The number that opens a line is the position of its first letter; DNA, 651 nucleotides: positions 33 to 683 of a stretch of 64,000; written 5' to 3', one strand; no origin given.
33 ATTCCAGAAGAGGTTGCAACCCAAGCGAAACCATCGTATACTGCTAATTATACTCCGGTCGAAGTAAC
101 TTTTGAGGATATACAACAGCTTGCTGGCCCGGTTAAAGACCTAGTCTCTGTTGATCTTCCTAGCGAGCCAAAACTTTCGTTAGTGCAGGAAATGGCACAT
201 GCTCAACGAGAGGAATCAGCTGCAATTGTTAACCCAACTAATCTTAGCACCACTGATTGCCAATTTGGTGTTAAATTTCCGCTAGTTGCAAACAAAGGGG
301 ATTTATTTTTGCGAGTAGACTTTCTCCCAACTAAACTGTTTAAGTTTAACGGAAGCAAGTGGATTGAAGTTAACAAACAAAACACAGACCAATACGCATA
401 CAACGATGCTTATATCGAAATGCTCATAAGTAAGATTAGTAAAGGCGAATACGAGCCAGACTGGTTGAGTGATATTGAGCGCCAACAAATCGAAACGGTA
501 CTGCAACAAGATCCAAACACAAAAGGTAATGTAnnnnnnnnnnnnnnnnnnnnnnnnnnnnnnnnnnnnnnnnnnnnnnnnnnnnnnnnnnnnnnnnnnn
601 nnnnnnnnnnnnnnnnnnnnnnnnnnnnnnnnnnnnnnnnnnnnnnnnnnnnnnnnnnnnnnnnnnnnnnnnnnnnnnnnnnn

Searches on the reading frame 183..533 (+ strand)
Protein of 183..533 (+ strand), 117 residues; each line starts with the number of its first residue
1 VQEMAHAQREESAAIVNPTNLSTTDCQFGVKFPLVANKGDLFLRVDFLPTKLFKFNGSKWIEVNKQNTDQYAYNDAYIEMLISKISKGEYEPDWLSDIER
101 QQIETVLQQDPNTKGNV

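Call 32: search_protein_families(library=pfam, alignment_id=A3, max_evalue=0.0001)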
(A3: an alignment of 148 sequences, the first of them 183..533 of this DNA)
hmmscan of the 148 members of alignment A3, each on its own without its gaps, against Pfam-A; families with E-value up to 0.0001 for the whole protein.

A. member 1, window:183-533:+ (117 aa): 0 families

B. families by the number of members that match (of 148 scanned): 46 families (the first 25 are shown)
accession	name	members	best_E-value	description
PF00004.35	AAA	2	3.6e-17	ATPase family associated with various cellular activities (AAA)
PF20530.3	DUF6745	2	9e-08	Domain of unknown function (DUF6745)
PF05496.18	RuvB_N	2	5.7e-07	Holliday junction DNA helicase RuvB P-loop domain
PF00574.28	CLP_protease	1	8.2e-80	Clp protease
PF25109.1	HAD_PNKP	1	8.9e-45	Polynucleotide kinase PNKP phosphatase domain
PF03851.20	UvdE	1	3.6e-37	UV-endonuclease UvdE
PF07724.20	AAA_2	1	1.2e-32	AAA domain (Cdc48 subfamily)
PF21189.3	PHA02142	1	1.2e-25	PHA02142 OB-fold domain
PF02617.22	ClpS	1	2.1e-24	ATP-dependent Clp protease adaptor protein ClpS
PF01176.25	eIF-1a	1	1.3e-21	Translation initiation factor 1A / IF-1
PF09414.15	RNA_ligase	1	2.7e-20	RNA ligase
PF00984.24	UDPG_MGDP_dh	1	3e-19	UDP-glucose/GDP-mannose dehydrogenase family, central domain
PF01165.25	Ribosomal_S21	1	1.6e-17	Ribosomal protein S21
PF01145.31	Band_7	1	3.4e-17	SPFH domain / Band 7 family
PF13671.12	AAA_33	1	2.1e-16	AAA domain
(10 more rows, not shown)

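Call 66: search_protein_families(library=phrogs, alignment_id=A3, max_evalue=1e-8)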
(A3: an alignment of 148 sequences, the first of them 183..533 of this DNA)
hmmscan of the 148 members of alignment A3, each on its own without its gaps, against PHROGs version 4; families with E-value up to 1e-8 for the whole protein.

A. member 1, window:183-533:+ (117 aa): 0 families

B. families by the number of members that match (of 148 scanned): 50 families (the first 25 are shown)
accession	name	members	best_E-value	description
phrog_5846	-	2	2.1e-31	clamp loader of DNA polymerase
phrog_4339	-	1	1e-99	-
phrog_505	-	1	5.9e-86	polynucleotide kinase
phrog_8420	-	1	1.5e-76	endonuclease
phrog_168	-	1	3e-75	clamp loader of DNA polymerase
phrog_968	-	1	6.2e-75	RNA ligase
phrog_1649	-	1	2.5e-54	metallo-phosphoesterase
phrog_200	-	1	1.9e-49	lipoprotein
phrog_4687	-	1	1.1e-48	-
phrog_94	-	1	8.8e-47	head maturation protease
phrog_990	-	1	4.4e-45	metal-dependent phosphohydrolase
phrog_11127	-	1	4.3e-41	DNA polymerase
phrog_9148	-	1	9.4e-35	UDP-glucose dehydrogenase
phrog_229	-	1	2.1e-33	MazG-like pyrophosphatase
phrog_432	-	1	2.6e-32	Hsp20 heat shock protein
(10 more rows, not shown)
